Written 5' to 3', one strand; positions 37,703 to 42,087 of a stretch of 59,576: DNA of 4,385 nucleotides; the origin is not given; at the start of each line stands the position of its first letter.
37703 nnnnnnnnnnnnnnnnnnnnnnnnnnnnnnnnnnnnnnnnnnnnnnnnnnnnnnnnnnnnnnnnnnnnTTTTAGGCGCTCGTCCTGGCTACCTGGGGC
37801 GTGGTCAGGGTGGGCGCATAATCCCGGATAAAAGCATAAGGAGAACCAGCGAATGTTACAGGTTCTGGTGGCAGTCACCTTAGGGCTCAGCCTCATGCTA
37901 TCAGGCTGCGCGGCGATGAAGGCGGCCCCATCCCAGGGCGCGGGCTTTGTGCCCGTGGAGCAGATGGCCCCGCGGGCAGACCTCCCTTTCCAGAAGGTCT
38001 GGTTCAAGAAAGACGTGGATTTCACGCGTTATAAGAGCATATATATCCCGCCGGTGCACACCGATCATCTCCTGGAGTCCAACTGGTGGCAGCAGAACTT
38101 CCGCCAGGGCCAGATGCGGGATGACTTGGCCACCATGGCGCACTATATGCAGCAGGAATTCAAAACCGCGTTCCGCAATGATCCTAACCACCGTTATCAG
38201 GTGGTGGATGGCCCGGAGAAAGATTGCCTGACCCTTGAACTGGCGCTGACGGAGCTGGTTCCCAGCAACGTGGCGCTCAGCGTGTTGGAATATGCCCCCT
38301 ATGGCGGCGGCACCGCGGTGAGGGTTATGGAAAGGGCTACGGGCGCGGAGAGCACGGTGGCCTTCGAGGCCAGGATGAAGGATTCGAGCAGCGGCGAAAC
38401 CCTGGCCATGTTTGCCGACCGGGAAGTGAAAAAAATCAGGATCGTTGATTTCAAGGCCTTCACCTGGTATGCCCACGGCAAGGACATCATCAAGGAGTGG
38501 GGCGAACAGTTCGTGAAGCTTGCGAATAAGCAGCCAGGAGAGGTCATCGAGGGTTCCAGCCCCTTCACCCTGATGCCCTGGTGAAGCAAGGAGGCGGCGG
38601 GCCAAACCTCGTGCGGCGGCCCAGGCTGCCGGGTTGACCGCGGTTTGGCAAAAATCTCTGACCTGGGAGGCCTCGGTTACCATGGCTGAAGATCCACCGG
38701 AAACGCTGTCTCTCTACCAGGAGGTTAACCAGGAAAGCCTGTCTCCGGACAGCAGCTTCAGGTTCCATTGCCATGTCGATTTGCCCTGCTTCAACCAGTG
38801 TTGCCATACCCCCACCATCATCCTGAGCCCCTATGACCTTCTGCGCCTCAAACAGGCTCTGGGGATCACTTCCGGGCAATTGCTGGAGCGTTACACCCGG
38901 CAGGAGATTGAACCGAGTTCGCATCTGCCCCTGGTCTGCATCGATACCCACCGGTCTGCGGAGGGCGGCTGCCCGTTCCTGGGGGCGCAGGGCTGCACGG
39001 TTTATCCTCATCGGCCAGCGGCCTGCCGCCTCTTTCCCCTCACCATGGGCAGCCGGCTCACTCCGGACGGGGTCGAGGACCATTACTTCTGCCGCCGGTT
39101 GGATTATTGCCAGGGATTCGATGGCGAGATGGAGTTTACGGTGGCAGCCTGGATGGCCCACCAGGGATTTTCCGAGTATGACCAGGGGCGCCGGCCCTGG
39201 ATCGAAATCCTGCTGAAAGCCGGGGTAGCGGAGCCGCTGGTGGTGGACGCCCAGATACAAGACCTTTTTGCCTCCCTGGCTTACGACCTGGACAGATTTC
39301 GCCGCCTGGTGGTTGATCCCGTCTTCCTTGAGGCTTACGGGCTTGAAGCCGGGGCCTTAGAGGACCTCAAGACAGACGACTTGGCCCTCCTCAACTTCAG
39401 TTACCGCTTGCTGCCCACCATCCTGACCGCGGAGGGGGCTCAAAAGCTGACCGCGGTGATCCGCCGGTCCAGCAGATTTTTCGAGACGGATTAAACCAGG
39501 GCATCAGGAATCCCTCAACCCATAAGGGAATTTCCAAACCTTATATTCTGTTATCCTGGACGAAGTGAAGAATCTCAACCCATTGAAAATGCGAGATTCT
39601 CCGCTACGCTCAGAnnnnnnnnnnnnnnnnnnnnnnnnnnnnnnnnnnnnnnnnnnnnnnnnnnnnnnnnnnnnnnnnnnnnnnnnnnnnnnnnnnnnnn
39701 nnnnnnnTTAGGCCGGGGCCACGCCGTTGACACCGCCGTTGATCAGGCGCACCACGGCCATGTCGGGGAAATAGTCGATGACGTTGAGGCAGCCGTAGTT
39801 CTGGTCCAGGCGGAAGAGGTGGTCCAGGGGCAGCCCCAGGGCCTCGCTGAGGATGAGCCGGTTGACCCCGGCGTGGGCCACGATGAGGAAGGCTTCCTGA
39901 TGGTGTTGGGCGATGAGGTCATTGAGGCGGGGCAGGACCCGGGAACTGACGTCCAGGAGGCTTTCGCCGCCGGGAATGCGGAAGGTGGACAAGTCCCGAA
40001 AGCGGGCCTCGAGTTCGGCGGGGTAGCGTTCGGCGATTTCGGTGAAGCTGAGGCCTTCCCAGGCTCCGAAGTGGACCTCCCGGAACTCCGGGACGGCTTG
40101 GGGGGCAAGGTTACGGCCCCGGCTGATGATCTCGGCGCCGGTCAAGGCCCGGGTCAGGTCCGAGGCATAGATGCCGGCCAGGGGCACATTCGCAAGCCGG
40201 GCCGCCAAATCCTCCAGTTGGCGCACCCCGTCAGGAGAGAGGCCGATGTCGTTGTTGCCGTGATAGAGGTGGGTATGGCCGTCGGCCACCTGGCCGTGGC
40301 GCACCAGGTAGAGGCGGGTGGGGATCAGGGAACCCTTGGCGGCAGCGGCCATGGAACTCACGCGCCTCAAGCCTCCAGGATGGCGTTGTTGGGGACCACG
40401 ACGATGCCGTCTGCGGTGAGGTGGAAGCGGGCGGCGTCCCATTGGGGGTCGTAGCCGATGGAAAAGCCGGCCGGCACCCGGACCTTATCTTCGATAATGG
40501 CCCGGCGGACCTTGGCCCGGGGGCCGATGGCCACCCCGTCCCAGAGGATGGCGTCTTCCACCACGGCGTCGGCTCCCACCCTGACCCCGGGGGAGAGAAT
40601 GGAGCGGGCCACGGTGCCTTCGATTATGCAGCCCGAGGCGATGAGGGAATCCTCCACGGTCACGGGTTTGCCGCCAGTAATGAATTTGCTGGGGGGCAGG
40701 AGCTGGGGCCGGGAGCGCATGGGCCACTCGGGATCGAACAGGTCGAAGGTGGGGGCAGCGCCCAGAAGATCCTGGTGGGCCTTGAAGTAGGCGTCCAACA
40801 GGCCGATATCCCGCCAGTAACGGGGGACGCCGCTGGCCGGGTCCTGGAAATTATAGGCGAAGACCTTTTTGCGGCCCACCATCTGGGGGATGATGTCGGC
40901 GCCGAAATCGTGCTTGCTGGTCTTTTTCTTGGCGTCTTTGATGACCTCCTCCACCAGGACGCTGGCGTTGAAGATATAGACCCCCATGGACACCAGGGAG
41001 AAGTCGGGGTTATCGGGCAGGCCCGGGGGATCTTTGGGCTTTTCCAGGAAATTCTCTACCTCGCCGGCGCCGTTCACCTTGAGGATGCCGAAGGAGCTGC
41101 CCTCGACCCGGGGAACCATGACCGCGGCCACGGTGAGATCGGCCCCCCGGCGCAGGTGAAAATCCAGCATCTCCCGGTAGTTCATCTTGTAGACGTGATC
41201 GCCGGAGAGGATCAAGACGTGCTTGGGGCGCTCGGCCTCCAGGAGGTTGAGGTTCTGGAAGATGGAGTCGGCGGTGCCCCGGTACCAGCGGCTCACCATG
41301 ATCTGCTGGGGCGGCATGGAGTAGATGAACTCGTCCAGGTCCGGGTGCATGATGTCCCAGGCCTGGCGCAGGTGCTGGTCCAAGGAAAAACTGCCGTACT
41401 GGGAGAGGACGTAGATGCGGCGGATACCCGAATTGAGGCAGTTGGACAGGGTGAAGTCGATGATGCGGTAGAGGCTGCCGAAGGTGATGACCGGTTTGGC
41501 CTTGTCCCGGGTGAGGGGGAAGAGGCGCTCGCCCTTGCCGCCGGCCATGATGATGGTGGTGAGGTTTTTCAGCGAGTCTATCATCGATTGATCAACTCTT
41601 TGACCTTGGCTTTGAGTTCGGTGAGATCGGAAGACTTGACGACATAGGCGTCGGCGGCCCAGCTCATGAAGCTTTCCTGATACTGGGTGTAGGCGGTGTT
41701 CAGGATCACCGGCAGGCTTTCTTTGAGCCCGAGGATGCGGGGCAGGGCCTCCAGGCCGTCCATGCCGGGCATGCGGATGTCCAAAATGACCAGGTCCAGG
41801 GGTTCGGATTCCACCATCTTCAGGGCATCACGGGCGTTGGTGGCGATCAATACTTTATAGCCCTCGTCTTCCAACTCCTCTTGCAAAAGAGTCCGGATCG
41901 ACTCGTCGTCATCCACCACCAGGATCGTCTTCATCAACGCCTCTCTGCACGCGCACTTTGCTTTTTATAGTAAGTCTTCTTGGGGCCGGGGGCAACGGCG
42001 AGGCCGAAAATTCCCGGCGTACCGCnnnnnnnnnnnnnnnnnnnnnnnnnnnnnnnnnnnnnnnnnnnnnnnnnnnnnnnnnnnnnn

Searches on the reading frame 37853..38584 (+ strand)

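Call 9: search_protein_families(library=pfam, proteins=[window:37853-38584:+], max_evalue=0.001)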
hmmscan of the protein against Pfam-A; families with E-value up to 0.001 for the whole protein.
window:37853-38584:+ (243 aa): 1 family
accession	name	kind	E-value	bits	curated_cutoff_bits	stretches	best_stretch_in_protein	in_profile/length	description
PF11769.13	DUF3313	-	1.7e-20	74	26.1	1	36-220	10-187/187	Protein of unknown function (DUF3313)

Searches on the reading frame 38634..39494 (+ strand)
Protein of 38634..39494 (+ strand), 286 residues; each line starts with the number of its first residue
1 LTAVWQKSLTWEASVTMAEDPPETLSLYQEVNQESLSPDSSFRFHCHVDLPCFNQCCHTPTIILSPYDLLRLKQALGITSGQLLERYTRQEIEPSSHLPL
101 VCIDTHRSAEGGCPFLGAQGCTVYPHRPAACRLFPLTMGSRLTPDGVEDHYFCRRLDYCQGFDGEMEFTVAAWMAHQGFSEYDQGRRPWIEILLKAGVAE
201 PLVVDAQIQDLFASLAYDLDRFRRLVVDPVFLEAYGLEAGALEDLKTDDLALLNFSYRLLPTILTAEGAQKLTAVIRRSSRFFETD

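Call 9: search_protein_families(library=pfam, proteins=[window:38634-39494:+], max_evalue=0.001)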
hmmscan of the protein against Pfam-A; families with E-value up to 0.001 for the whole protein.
window:38634-39494:+ (286 aa): 1 family
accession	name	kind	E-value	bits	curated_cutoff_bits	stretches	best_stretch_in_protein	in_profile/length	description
PF03692.20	CxxCxxCC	-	6.7e-11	43.2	23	1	52-159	5-84/85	Putative zinc- or iron-chelating domain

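Call 10: search_protein_families(library=ncbifam, proteins=[window:38634-39494:+], max_evalue=0.00001)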
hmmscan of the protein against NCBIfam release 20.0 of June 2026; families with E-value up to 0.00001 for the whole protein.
window:38634-39494:+ (286 aa): 0 families

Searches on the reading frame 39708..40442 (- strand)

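Call 9: search_protein_families(library=pfam, proteins=[window:39708-40442:-], max_evalue=0.001)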
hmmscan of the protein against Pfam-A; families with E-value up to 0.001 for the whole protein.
window:39708-40442:- (244 aa): 1 family
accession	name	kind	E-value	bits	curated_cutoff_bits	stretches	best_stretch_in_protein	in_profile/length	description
PF00300.27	His_Phos_1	-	1.5e-54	185.1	21.7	1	44-235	1-192/194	Histidine phosphatase superfamily (branch 1)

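Call 10: search_protein_families(library=ncbifam, proteins=[window:39708-40442:-], max_evalue=0.00001)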
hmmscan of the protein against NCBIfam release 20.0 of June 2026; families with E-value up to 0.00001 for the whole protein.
window:39708-40442:- (244 aa): 16 families
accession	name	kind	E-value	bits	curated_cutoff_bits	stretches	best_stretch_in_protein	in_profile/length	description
TIGR03162.1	ribazole_cobC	equivalog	2.7e-49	167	162.9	1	44-222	1-176/176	alpha-ribazole phosphatase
NF005567.0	PRK07238.1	equivalog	2.3e-38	132.5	326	1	31-235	167-372/378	bifunctional RNase H/acid phosphatase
NF011580.0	PRK15004.1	equivalog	7.3e-33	114.3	250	1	43-236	2-195/203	adenosylcobalamin/alpha-ribazole phosphatase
TIGR03848.1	MSMEG_4193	subfamily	5.9e-27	94.4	203.85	1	45-235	3-197/204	MSMEG_4193 family putative phosphomutase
NF045917.1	PhserinePhPspA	equivalog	9.3e-26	90.8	350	1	43-223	3-183/211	phosphoserine phosphatase PspA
NF009994.0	PRK13463.1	equivalog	1.4e-20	73.9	277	1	42-210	3-171/203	phosphoserine phosphatase 1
NF002901.0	PRK03482.1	equivalog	1.1e-15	57.8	261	1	44-224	4-184/215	2,3-diphosphoglycerate-dependent phosphoglycerate mutase GpmB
NF002217.0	PRK01112.1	equivalog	2.5e-12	46.7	320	0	120-199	109-190/228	2,3-bisphosphoglycerate-dependent phosphoglycerate mutase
NF038349.1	dPGM_arch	equivalog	1e-11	45.1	225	1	46-224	3-171/194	2,3-diphosphoglycerate-dependent phosphoglycerate mutase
TIGR01258.1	pgm_1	subfamily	5.2e-11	42.4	81.7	0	43-143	2-107/245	2,3-bisphosphoglycerate-dependent phosphoglycerate mutase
NF010713.0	PRK14115.1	equivalog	2.6e-10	40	305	0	43-142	3-107/248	2,3-diphosphoglycerate-dependent phosphoglycerate mutase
NF002339.0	PRK01295.1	equivalog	4.8e-09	36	316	1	43-197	4-165/206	2,3-bisphosphoglycerate-dependent phosphoglycerate mutase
NF009993.0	PRK13462.1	equivalog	7.7e-09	35.5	226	1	42-215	6-172/203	acid phosphatase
NF010714.0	PRK14116.1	equivalog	2.8e-07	30.3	401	0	43-143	3-108/229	2,3-diphosphoglycerate-dependent phosphoglycerate mutase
NF010717.0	PRK14119.1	equivalog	3.3e-07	30.1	378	0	43-134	3-99/228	2,3-diphosphoglycerate-dependent phosphoglycerate mutase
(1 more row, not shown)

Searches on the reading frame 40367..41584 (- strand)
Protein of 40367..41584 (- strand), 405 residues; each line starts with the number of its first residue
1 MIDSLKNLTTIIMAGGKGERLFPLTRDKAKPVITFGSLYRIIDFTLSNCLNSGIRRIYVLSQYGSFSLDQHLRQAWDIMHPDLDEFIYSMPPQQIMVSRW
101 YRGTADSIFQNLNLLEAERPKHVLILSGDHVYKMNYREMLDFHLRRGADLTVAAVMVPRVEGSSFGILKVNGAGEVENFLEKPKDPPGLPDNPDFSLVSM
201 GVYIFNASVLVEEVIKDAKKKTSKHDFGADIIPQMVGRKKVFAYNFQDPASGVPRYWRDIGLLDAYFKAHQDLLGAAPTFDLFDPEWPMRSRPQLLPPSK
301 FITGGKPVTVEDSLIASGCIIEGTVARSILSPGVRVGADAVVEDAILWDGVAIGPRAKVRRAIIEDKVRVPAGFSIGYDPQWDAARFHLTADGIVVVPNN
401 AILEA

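Call 9: search_protein_families(library=pfam, proteins=[window:40367-41584:-], max_evalue=0.001)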
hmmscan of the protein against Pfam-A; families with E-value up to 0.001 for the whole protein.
window:40367-41584:- (405 aa): 4 families
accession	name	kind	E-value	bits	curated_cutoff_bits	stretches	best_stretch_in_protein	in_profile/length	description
PF00483.29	NTP_transferase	-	2.3e-60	204.7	21.2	1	10-273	2-242/245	Nucleotidyl transferase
PF24894.1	Hexapep_GlmU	-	1.5e-28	99.3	23.3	1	297-397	1-104/104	GlmU-like, C-terminal hexapeptide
PF25247.1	LbH_GLGC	-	4.6e-09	36.7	27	0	295-347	2-51/135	GLGC left-handed parallel beta-helix domain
PF25084.1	LbH_EIF2B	-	5.4e-09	36.4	54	1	311-376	20-87/105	EIF2B subunit epsilon LbH domain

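Call 10: search_protein_families(library=ncbifam, proteins=[window:40367-41584:-], max_evalue=0.00001)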
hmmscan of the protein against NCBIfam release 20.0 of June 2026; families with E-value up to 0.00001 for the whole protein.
window:40367-41584:- (405 aa): 17 families
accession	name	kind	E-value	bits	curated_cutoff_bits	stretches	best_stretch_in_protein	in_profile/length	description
NF001947.0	PRK00725.1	subfamily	4.8e-148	493.4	470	1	6-402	15-419/426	glucose-1-phosphate adenylyltransferase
NF002023.0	PRK00844.1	subfamily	1.3e-146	488.6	458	1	6-401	5-406/408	glucose-1-phosphate adenylyltransferase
TIGR02091.1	glgC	equivalog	4.9e-130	433.8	424.9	1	10-377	3-363/364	glucose-1-phosphate adenylyltransferase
NF003670.0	PRK05293.1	equivalog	1.2e-105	353.6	470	1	6-383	3-365/382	glucose-1-phosphate adenylyltransferase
NF002772.0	PRK02862.1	equivalog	5.1e-90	302.2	537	1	6-347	2-344/429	glucose-1-phosphate adenylyltransferase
TIGR02092.1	glgD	equivalog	8.1e-43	146.9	236.6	1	7-370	2-348/370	glucose-1-phosphate adenylyltransferase subunit GlgD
NF052502.1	man1P_GTase_Rv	exception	1.3e-29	103.2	440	1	10-372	3-326/352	mannose-1-phosphate guanylyltransferase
TIGR03992.1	Arch_glmU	subfamily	9.7e-21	74.1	292.1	1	9-371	2-311/393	bifunctional sugar-1-phosphate nucleotidylyltransferase/acetyltransferase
NF041313.1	UDPGP_AglF_Halo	equivalog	1.9e-13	50.4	400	1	10-209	3-178/234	UTP--glucose-1-phosphate uridylyltransferase AglF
TIGR01208.1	rmlA_long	equivalog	2.3e-12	46.5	320.25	1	10-274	2-235/353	glucose-1-phosphate thymidylyltransferase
NF010935.0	PRK14355.1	equivalog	2.6e-10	39.5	718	1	7-366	3-343/459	bifunctional UDP-N-acetylglucosamine diphosphorylase/glucosamine-1-phosphate N-acetyltransferase GlmU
NF041173.1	Sug_nt_acttase_Thmprot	equivalog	8e-10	38.2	600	1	10-258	3-219/405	bifunctional sugar-1-phosphate nucleotidylyltransferase/acetyltransferase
TIGR01173.1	glmU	equivalog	4.6e-08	32.3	366.85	0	10-248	3-216/452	bifunctional UDP-N-acetylglucosamine diphosphorylase/glucosamine-1-phosphate N-acetyltransferase GlmU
TIGR02623.1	G1P_cyt_trans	equivalog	4.8e-08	32.8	300.25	0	123-245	122-224/255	glucose-1-phosphate cytidylyltransferase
NF010934.1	PRK14354.1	equivalog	1e-07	30.9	450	0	102-245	73-213/447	bifunctional UDP-N-acetylglucosamine diphosphorylase/glucosamine-1-phosphate N-acetyltransferase GlmU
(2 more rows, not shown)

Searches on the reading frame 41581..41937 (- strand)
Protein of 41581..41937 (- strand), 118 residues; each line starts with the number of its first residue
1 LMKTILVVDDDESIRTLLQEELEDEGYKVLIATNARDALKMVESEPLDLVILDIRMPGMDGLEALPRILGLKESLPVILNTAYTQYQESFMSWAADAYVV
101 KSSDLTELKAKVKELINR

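Call 9: search_protein_families(library=pfam, proteins=[window:41581-41937:-], max_evalue=0.001)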
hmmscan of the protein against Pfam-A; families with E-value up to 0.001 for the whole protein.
window:41581-41937:- (118 aa): 1 family
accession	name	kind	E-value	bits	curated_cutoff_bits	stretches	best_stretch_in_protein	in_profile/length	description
PF00072.30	Response_reg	-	3.7e-27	95.1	30.2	1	5-113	1-111/111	Response regulator receiver domain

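Call 10: search_protein_families(library=ncbifam, proteins=[window:41581-41937:-], max_evalue=0.00001)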
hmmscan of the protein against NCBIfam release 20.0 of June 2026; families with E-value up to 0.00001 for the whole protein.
window:41581-41937:- (118 aa): 91 families (the best 25 are shown)
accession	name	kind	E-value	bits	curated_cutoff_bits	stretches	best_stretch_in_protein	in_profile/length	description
NF008469.0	PRK11361.1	equivalog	3.2e-23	82.1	714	1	2-113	4-117/461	acetoacetate metabolism transcriptional regulator AtoC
TIGR01818.1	ntrC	equivalog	8.3e-21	74.3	558.6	1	5-113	1-111/463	nitrogen regulation protein NR(I)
NF045944.1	ResRegRpaBCyano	equivalog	4.4e-20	72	330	1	6-118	1-114/229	response regulator transcription factor RpaB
NF007005.1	PRK09468.1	equivalog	5e-20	71.9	331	1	3-118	4-121/237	osmolarity response regulator transcription factor OmpR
NF040534.1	resp_reg_YycF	equivalog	1.5e-19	70.2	340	1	3-116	1-115/231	response regulator YycF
TIGR01387.1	cztR_silR_copR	subfamily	2.3e-19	69.9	279.2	1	5-117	1-115/218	heavy metal response regulator transcription factor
NF007135.0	PRK09581.1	equivalog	2.6e-19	69.4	474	1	1-116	1-120/457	PleD family two-component system response regulator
NF012227.0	AdeR_RR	equivalog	3.4e-19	69.3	340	1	3-118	12-128/239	efflux system response regulator transcription factor AdeR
NF033120.0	vanR_FM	exception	4.6e-19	69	460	1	4-116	5-118/231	vancomycin resistance response regulator transcription factor, VanR-F/VanR-M family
NF033117.2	vanR_ACDEGLN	exception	9.1e-19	67.9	350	1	5-116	1-113/226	VanR-ABDEGLN family response regulator transcription factor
NF007689.0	PRK10365.1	equivalog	9.5e-19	67.5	760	1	4-113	7-118/441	sigma-54-dependent response regulator transcription factor ZraR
TIGR02154.1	PhoB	equivalog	1.5e-18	66.9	296.2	1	1-118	1-122/226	phosphate regulon transcriptional regulator PhoB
NF008034.0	PRK10766.1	equivalog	2.7e-18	66.3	275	1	1-118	1-119/231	two-component system response regulator TorR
NF007928.2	PRK10643.1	equivalog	2.8e-18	66.3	330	1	5-118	3-118/216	two-component system response regulator PmrA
NF045505.1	RR_RssB_Pseudo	equivalog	3.9e-18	65.7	700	1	3-114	6-120/394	two-component system response regulator RssB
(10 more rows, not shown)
